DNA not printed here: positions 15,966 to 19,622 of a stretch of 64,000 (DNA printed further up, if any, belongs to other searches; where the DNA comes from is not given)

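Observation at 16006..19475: PHO-box-preceded, sortase-anchored tandem double alkaline phosphatase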

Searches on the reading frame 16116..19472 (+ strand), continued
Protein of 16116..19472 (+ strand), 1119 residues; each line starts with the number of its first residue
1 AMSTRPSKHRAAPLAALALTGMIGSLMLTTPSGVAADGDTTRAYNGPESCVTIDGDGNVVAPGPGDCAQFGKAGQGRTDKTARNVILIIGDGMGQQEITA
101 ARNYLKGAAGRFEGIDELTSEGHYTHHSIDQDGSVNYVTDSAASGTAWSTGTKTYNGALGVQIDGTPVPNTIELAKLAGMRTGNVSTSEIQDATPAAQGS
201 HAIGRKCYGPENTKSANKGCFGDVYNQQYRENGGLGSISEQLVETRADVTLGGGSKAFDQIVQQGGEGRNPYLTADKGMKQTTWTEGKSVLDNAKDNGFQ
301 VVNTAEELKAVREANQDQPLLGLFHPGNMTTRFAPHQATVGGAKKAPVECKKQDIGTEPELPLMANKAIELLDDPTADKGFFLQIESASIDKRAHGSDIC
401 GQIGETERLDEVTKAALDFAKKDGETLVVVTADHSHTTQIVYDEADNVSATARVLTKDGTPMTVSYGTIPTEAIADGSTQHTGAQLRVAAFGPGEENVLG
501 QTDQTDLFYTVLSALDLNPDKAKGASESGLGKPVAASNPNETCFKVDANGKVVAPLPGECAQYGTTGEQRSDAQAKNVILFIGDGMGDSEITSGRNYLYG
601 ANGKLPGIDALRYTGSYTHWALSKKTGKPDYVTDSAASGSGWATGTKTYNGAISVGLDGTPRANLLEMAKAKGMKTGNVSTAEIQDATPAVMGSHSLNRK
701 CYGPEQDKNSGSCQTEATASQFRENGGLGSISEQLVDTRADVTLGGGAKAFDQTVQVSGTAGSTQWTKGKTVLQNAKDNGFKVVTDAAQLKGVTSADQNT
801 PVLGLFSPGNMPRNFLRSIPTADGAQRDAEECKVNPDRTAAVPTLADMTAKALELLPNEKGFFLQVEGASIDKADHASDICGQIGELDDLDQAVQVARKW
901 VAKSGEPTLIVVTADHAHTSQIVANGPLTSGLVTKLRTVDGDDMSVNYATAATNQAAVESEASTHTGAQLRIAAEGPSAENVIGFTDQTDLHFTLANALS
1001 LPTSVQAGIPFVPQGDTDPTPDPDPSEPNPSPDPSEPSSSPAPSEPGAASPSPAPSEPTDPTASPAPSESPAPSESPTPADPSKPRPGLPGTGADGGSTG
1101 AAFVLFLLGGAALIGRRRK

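Call 14: find_homologous_proteins(query=window:16119-19472:+, max_evalue=1e-30)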
Query window:16119-19472:+ (1118 aa): 1470 proteins with E <= 1e-30 among 8000 candidates; the best 120 are listed.
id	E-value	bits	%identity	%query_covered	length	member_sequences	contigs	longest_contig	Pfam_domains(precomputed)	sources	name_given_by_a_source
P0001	0.0e+0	2438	97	100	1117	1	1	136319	PF00245.26,PF01676.24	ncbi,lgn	-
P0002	0.0e+0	2000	81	100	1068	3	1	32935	PF00245.26,PF01676.24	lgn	-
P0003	0.0e+0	1946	79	100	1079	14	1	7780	PF00245.26,PF01676.24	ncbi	-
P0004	0.0e+0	1925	78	100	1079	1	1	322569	PF00245.26,PF01676.24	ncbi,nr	ncbi:MAG: alkaline phosphatase [Propionibacteriaceae bacterium]|nr:alkaline phosphatase [Propionibac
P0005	0.0e+0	1918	77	100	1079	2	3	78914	PF00245.26,PF01676.24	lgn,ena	-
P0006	0.0e+0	1916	79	100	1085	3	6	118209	PF00245.26,PF01676.24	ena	-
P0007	0.0e+0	1912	78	100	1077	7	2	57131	PF00245.26,PF01676.24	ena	-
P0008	0.0e+0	1749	71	100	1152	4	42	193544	PF00245.26,PF01676.24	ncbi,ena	-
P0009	0.0e+0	1622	74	89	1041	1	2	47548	PF00245.26,PF01676.24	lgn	-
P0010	0.0e+0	1493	64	95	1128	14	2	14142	PF00245.26,PF01676.24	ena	-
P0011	0.0e+0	1466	67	93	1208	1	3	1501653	PF00245.26,PF04886.17,PF01676.24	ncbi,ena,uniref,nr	ncbi:alkaline phosphatase [Neoactinobaculum massilliense]|uniref:alkaline phosphatase n=1 Tax=Neoact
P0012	0.0e+0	1441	65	93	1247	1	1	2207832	PF00395.26,PF00245.26,PF01676.24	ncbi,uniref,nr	ncbi:hypothetical protein BK816_01545 [Boudabousia tangfeifanii]|uniref:SLH domain-containing protei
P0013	0.0e+0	1426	62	97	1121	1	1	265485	PF00245.26,PF01676.24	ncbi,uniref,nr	ncbi:alkaline phosphatase [Boudabousia liubingyangii]|uniref:Alkaline phosphatase n=1 Tax=Boudabousi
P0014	0.0e+0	1412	67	86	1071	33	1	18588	PF00245.26,PF01676.24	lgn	-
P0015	0.0e+0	1379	62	95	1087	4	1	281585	PF00245.26,PF01676.24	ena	-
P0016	0.0e+0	1369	62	98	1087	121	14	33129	PF00245.26,PF01676.24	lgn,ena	-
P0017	0.0e+0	1340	62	93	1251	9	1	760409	PF00245.26,PF01676.24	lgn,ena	-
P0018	0.0e+0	1339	63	92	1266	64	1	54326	PF00245.26,PF01676.24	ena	-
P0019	0.0e+0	1325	63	88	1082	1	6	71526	PF00245.26,PF01676.24,PF00884.29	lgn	-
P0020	0.0e+0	1320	61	89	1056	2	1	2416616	PF00245.26,PF01676.24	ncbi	ncbi:alkaline phosphatase [Arcanobacterium hippocoleae]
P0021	0.0e+0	1311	62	89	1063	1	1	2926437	PF00245.26,PF01676.24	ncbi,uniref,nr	ncbi:alkaline phosphatase [Corynebacterium aquilae]|uniref:alkaline phosphatase n=1 Tax=Corynebacter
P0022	0.0e+0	1303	61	89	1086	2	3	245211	PF00245.26,PF01676.24,PF00884.29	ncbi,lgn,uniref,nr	ncbi:alkaline phosphatase [Corynebacterium sp. CCM 9185]|uniref:Alkaline phosphatase n=1 Tax=Coryneb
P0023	0.0e+0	1303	60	93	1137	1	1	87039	PF00245.26,PF01676.24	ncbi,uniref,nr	ncbi:alkaline phosphatase [Actinomyces haliotis]|uniref:alkaline phosphatase n=1 Tax=Actinomyces hal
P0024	0.0e+0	1301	62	86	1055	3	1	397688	PF00245.26,PF01676.24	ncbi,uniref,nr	ncbi:alkaline phosphatase [Corynebacterium sp. CCM 8862]|uniref:Alkaline phosphatase n=1 Tax=Coryneb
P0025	0.0e+0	1297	62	86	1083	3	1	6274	PF00245.26,PF01676.24,PF01663.28,PF00884.29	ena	-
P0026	0.0e+0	1291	61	88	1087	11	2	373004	PF00245.26,PF01676.24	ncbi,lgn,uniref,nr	ncbi:alkaline phosphatase [Corynebacterium sp. CCM 8835]|uniref:Alkaline phosphatase n=1 Tax=Coryneb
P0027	0.0e+0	1287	60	89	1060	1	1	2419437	PF00245.26,PF01676.24,PF01663.28,PF00884.29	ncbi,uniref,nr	ncbi:alkaline phosphatase [Corynebacterium uterequi]|uniref:Alkaline phosphatase n=1 Tax=Corynebacte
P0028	0.0e+0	1275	62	86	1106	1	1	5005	PF00245.26,PF01676.24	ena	-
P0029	0.0e+0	1271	62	86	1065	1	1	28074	PF00245.26,PF01676.24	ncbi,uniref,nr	ncbi:alkaline phosphatase [Corynebacterium sp. 13CS0277]|uniref:alkaline phosphatase n=1 Tax=Coryneb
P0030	0.0e+0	1268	59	91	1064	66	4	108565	PF00245.26,PF01676.24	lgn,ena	-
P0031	0.0e+0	1239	60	86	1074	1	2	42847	PF00245.26,PF01676.24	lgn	-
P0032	0.0e+0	1237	58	89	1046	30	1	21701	PF00245.26,PF01676.24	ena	-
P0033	0.0e+0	1215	57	91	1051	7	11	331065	PF00245.26,PF01676.24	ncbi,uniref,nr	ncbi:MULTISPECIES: alkaline phosphatase [Corynebacterium]|uniref:alkaline phosphatase n=1 Tax=Coryne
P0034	0.0e+0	1194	58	89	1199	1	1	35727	PF00245.26,PF01676.24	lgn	-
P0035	0.0e+0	1193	56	91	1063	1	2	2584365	PF00245.26,PF01676.24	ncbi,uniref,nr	ncbi:Alkaline phosphatase precursor [Corynebacterium ciconiae DSM 44920]|uniref:alkaline phosphatase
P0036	0.0e+0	1186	56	87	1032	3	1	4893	PF00245.26,PF01676.24,PF00884.29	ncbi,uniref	ncbi:MAG: alkaline phosphatase [Ancrocorticia sp.]|uniref:alkaline phosphatase n=1 Tax=Ancrocorticia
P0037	0.0e+0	1126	57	89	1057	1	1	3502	PF00245.26,PF01676.24,PF01663.28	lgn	-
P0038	0.0e+0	1116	57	86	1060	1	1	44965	PF00245.26,PF01676.24,PF01663.28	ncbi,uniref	ncbi:alkaline phosphatase [Corynebacterium sp. Q4381]|uniref:alkaline phosphatase n=1 Tax=Corynebact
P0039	0.0e+0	1112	57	87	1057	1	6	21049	PF00245.26,PF01676.24,PF01663.28,PF00884.29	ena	-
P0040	0.0e+0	1108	54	91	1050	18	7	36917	PF00245.26,PF01676.24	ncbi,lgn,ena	-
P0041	0.0e+0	1108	54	91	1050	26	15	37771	PF00245.26,PF01676.24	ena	-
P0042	0.0e+0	1103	56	87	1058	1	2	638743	PF00245.26,PF01676.24,PF01663.28,PF00884.29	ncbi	ncbi:alkaline phosphatase [Corynebacterium ureicelerivorans]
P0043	0.0e+0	1102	56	88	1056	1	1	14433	PF00245.26,PF01676.24,PF01663.28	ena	-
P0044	0.0e+0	1100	56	88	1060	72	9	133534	PF00245.26,PF01676.24,PF01663.28,PF00884.29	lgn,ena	-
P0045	0.0e+0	1096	55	90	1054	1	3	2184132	PF00245.26,PF01676.24,PF01663.28,PF00884.29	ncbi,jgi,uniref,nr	ncbi:alkaline phosphatase [Corynebacterium mucifaciens]|uniref:Alkaline phosphatase n=1 Tax=Coryneba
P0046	0.0e+0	1093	56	86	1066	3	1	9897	PF00245.26,PF01676.24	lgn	-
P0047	0.0e+0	1093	54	93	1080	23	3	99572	PF00245.26,PF01676.24,PF01663.28,PF00884.29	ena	-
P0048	0.0e+0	1088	55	88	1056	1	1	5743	PF00245.26,PF01676.24,PF01663.28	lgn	-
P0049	0.0e+0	1088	56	87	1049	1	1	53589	PF00245.26,PF01676.24,PF01663.28,PF00884.29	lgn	-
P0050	0.0e+0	1088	54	93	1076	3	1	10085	PF00245.26,PF01676.24,PF01663.28,PF00884.29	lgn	-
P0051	0.0e+0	1083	54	92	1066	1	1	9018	PF00245.26,PF01676.24,PF01663.28,PF00884.29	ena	-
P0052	0.0e+0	1080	56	86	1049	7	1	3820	PF00245.26,PF01676.24,PF01663.28,PF00884.29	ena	-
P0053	0.0e+0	1079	55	89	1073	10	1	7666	PF00245.26,PF01676.24,PF01663.28,PF00884.29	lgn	-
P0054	0.0e+0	1078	56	86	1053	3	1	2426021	PF00245.26,PF01676.24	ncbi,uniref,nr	ncbi:alkaline phosphatase [Corynebacterium aquatimens]|uniref:alkaline phosphatase n=1 Tax=Corynebac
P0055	0.0e+0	1076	56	89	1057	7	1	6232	PF00245.26,PF01676.24,PF01663.28,PF00884.29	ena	-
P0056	0.0e+0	1074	55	87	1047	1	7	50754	PF00245.26,PF01676.24,PF01663.28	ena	-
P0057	0.0e+0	1066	56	86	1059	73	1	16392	PF00245.26,PF01676.24,PF01663.28,PF00884.29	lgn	-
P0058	0.0e+0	1059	55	86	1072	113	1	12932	PF00245.26,PF01676.24,PF01663.28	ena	-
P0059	0.0e+0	1056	53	90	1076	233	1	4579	PF00245.26,PF01676.24,PF01663.28,PF00884.29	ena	-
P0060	0.0e+0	1055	53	90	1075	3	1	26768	PF00245.26,PF01676.24,PF01663.28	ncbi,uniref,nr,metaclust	ncbi:alkaline phosphatase [Corynebacterium sp. HMSC05H05]|uniref:alkaline phosphatase n=1 Tax=Coryne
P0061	0.0e+0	1053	54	86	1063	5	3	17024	PF00245.26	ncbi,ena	-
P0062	0.0e+0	1042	54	87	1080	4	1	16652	PF00245.26,PF01676.24,PF01663.28,PF00884.29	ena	-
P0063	0.0e+0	1033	53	90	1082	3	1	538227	PF00245.26,PF01676.24,PF01663.28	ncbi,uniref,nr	ncbi:alkaline phosphatase [Corynebacterium sp. Marseille-P4321]|uniref:alkaline phosphatase n=1 Tax=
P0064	0.0e+0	1031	51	91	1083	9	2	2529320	PF00245.26,PF01676.24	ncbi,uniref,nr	ncbi:Alkaline phosphatase H precursor [Corynebacterium glaucum]|uniref:alkaline phosphatase n=1 Tax=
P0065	8.9e-226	771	61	49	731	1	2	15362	PF00245.26,PF04886.17,PF01676.24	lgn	-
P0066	2.3e-181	624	54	38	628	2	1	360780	PF00245.26,PF01676.24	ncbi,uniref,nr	ncbi:alkaline phosphatase [Microbacterium sp. Au-Mic1]|uniref:alkaline phosphatase n=1 Tax=Microbact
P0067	3.2e-166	574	56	38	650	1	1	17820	PF00245.26,PF01676.24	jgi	jgi:alkaline phosphatase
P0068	7.7e-166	572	48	43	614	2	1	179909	PF00245.26,PF01676.24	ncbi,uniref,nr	ncbi:alkaline phosphatase [Mycetocola zhujimingii]|uniref:Alkaline phosphatase n=2 Tax=Mycetocola zh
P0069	6.0e-163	563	55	39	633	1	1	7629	PF00245.26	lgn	-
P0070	3.6e-161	557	53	39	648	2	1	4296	PF00245.26,PF04886.17,PF01676.24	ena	-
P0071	4.8e-161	557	56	38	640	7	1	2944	PF00245.26,PF01676.24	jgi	jgi:alkaline phosphatase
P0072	8.3e-161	556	56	38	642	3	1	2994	PF00245.26,PF01676.24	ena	-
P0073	5.2e-160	553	56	38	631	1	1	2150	PF00245.26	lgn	-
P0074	5.3e-160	553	56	38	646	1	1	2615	PF00245.26,PF01676.24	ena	-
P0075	9.8e-157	542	49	43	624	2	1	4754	PF00245.26,PF01676.24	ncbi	ncbi:MAG: alkaline phosphatase [Mycetocola sp.]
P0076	1.1e-154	535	59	38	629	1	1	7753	PF00245.26,PF01676.24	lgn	-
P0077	1.8e-154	535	54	38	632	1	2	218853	PF00245.26,PF01676.24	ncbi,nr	ncbi:hypothetical protein ASG28_15370 [Frigoribacterium sp. Leaf415]|nr:hypothetical protein ASF07_1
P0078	3.3e-154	534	54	38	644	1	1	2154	PF00245.26,PF01676.24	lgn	-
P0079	1.5e-152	528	54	38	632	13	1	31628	PF00245.26,PF01676.24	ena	-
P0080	2.0e-152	528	55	38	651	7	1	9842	PF00245.26,PF01676.24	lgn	-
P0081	3.3e-151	524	48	45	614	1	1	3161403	PF00245.26,PF01676.24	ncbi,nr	ncbi:alkaline phosphatase [Mycetocola zhujimingii]|nr:alkaline phosphatase [Mycetocola zhujimingii]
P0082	9.7e-151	522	48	45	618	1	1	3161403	PF00245.26,PF01676.24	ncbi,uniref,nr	ncbi:alkaline phosphatase [Mycetocola zhujimingii]|uniref:alkaline phosphatase n=1 Tax=Mycetocola zh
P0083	2.0e-150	521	56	38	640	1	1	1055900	PF00245.26,PF01676.24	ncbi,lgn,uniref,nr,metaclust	ncbi:alkaline phosphatase [Sanguibacter gelidistatuariae]|uniref:Alkaline phosphatase n=1 Tax=Sangui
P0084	4.1e-150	520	55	40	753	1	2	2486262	PF00245.26,PF01676.24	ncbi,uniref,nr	ncbi:alkaline phosphatase [Rarobacter incanus]|uniref:Alkaline phosphatase n=1 Tax=Rarobacter incanu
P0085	5.0e-150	520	49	47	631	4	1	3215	PF00245.26,PF01676.24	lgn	-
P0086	5.7e-149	517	58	38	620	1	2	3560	PF00245.26,PF01676.24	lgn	-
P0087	7.5e-149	516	56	38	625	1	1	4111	PF00245.26,PF01676.24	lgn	-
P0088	7.9e-148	513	45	49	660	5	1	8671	PF00245.26,PF01676.24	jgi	jgi:alkaline phosphatase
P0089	1.1e-147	512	52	41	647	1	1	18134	PF00245.26,PF01676.24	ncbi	-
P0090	3.6e-146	507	56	38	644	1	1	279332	PF00245.26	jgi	jgi:alkaline phosphatase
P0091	1.1e-145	506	51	42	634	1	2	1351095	PF00245.26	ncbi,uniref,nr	ncbi:hypothetical protein GCM10022198_23430 [Klugiella xanthotipulae]|uniref:Alkaline phosphatase n=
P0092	1.6e-145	505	56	38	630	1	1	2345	PF00245.26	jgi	jgi:alkaline phosphatase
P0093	7.0e-145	503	55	38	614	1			PF00245.26,PF01676.24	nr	nr:alkaline phosphatase [Frigoribacterium faeni]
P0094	3.0e-144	501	54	38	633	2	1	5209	PF00245.26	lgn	-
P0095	4.5e-144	500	54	38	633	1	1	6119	PF00245.26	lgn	-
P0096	9.4e-144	499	53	38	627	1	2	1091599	PF00245.26,PF01676.24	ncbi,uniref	ncbi:alkaline phosphatase [Microbacterium sp. P06]|uniref:alkaline phosphatase n=1 Tax=unclassified 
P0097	1.6e-143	498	52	40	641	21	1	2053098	PF00245.26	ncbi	-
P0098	2.3e-143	498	54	38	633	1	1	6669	PF00245.26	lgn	-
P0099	3.4e-143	497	56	39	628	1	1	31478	PF00245.26,PF01676.24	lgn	-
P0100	4.7e-143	497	56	39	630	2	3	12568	PF00245.26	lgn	-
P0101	6.3e-143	497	52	42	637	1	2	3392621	PF00245.26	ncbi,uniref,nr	ncbi:alkaline phosphatase [Amnibacterium flavum]|uniref:Alkaline phosphatase n=1 Tax=Amnibacterium f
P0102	8.3e-143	496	56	38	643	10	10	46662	PF00245.26,PF01676.24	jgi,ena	-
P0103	1.3e-142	496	57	38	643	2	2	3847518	PF00245.26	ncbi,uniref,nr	ncbi:alkaline phosphatase [Leifsonia sp. F6_8S_P_1B]|uniref:Alkaline phosphatase n=1 Tax=Leifsonia w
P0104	2.4e-142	495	54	40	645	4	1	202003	PF00245.26,PF01676.24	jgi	jgi:alkaline phosphatase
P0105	3.4e-142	494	56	39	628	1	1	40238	PF00245.26,PF01676.24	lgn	-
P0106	3.9e-142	494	56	38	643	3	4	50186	PF00245.26,PF01676.24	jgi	jgi:alkaline phosphatase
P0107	5.1e-142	494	47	44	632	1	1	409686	PF00245.26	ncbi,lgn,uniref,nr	ncbi:alkaline phosphatase [Microbacterium sp. VKM Ac-2923]|uniref:alkaline phosphatase n=1 Tax=Micro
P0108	1.3e-141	492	57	38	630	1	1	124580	PF00245.26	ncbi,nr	ncbi:alkaline phosphatase [Leifsonia sp. ku-ls]|nr:alkaline phosphatase [Leifsonia sp. ku-ls]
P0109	1.5e-141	492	50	40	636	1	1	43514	PF00245.26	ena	-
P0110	1.0e-140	489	46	49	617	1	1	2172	PF00245.26,PF01676.24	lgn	-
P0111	1.7e-140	488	53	39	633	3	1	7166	PF00245.26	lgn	-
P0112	2.6e-140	488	52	39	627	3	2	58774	PF00245.26,PF01676.24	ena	-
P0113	3.7e-140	487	56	39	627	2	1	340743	PF00245.26,PF01676.24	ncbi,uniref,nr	ncbi:alkaline phosphatase [Leifsonia aquatica]|uniref:alkaline phosphatase n=1 Tax=Leifsonia aquatic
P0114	4.8e-140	487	49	41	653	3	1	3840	PF00245.26,PF01676.24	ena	-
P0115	2.6e-139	485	56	39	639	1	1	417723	PF00245.26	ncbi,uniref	ncbi:alkaline phosphatase [Leifsonia sp. NPDC058292]|uniref:alkaline phosphatase n=1 Tax=Leifsonia s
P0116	4.9e-139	484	48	42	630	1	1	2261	PF00245.26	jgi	jgi:alkaline phosphatase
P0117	5.7e-138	480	56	39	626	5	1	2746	PF00245.26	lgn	-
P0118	1.2e-137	479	55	39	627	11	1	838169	PF00245.26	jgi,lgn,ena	-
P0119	1.5e-137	479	55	38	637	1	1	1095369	PF00245.26,PF01676.24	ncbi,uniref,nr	ncbi:alkaline phosphatase [Herbiconiux daphne]|uniref:Alkaline phosphatase n=1 Tax=Herbiconiux daphn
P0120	1.6e-137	479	47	45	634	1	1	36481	PF00245.26,PF01676.24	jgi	jgi:alkaline phosphatase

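Call 22: find_encoding_contigs(protein=P0001, flank=6000, max_places=3)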
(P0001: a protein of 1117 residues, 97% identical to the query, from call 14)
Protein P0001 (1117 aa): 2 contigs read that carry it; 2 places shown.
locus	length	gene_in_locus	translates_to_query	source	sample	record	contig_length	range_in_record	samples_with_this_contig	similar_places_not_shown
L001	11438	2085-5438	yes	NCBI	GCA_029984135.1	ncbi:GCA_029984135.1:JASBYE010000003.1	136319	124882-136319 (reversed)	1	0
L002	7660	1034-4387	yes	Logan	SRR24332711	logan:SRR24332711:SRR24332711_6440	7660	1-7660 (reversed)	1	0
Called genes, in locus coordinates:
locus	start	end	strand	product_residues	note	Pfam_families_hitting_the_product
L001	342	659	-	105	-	PF02452:PemK_toxin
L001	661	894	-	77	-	-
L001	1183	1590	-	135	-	PF01850:PIN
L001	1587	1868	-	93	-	-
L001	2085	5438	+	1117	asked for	PF00245:Alk_phosphatase, PF01676:Metalloenzyme (faint), PF00245:Alk_phosphatase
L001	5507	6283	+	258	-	PF09323:DUF1980, PF21537:DUF1980_C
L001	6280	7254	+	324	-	PF03773:ArsP_1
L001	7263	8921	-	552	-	PF03193:RsgA_GTPase (faint), PF13555:AAA_29 (faint), PF00005:ABC_tran, PF02463:SMC_N (faint), PF13304:AAA_21 (faint), PF13401:AAA_22 (faint), PF13476:AAA_23 (faint), PF00005:ABC_tran (weak)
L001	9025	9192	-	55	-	-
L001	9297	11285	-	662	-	PF00070:Pyr_redox (faint), PF01266:DAO (faint), PF01494:FAD_binding_3, PF07992:Pyr_redox_2 (faint), PF13450:NAD_binding_8 (weak), PF01370:Epimerase (weak), PF05368:NmrA (weak), PF13460:NAD_binding_10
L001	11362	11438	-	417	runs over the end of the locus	-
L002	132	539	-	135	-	PF01850:PIN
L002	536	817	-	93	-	-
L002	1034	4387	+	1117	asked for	PF00245:Alk_phosphatase, PF01676:Metalloenzyme (faint), PF00245:Alk_phosphatase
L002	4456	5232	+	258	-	PF09323:DUF1980, PF21537:DUF1980_C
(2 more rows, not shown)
